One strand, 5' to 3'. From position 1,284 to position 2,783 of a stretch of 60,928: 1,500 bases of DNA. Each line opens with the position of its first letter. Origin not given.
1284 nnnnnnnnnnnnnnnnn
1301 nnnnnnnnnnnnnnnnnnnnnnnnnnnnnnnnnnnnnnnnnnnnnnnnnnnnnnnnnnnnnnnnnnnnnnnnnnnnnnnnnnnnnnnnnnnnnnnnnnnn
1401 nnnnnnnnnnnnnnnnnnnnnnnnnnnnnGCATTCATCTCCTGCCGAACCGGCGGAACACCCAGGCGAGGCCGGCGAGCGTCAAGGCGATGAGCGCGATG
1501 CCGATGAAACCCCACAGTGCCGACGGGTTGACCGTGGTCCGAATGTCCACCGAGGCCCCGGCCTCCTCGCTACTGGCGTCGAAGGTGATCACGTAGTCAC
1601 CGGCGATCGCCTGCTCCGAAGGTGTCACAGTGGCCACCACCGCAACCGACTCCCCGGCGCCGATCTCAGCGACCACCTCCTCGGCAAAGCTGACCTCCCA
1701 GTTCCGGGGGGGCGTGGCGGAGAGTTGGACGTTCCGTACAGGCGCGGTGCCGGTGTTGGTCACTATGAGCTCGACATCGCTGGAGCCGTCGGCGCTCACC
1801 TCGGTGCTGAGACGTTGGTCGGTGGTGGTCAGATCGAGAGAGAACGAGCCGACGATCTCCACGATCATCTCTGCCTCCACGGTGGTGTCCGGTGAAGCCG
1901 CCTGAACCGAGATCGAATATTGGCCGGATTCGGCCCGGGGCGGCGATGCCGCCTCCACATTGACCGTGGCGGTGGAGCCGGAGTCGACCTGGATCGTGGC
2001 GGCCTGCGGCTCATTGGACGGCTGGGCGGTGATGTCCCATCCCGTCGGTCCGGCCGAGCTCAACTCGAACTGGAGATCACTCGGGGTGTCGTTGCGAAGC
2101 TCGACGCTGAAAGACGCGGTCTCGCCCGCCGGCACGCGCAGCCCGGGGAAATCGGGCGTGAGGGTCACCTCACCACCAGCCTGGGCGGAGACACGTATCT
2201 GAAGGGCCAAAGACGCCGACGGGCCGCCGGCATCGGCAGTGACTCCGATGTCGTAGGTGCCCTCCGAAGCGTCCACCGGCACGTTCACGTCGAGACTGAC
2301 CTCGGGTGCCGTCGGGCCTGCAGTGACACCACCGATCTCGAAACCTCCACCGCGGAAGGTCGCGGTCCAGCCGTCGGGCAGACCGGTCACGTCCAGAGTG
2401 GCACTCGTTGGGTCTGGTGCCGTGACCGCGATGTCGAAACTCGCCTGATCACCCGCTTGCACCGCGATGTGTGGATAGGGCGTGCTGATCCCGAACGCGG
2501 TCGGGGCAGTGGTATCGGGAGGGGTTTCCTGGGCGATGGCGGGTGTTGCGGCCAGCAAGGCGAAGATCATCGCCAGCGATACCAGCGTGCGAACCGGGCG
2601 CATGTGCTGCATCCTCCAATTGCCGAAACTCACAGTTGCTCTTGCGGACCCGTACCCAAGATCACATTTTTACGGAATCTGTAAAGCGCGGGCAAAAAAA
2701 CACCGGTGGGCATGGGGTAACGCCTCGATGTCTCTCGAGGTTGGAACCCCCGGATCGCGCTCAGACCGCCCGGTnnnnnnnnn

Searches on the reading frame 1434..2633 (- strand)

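Call 54: search_protein_families(library=pfam, proteins=[window:1434-2633:-], max_evalue=0.001)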
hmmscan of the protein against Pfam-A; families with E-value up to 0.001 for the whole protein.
window:1434-2633:- (399 aa): 5 families
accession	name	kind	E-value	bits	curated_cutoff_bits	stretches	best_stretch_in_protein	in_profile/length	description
PF10633.15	NPCBM_assoc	-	5.6e-27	94.2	24.4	1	282-354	4-76/78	NPCBM-associated, NEW3 domain of alpha-galactosidase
PF11614.14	FixG_C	-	1.9e-07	31.7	25.6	0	175-252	35-110/119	IG-like fold at C-terminal of FixG, putative oxidoreductase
PF05506.17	PLipase_C_C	-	8.2e-05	23.9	24.4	0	181-245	11-69/80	Bacterial phospholipase C, C-terminal domain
PF01835.25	MG2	-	9.4e-05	23.1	32.8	0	169-247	13-84/96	MG2 domain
PF22544.2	HYDIN_VesB_CFA65-like_Ig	-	0.00018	22.1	25.5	0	279-350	15-81/100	HYDIN/CFA65/VesB-like, Ig-like domain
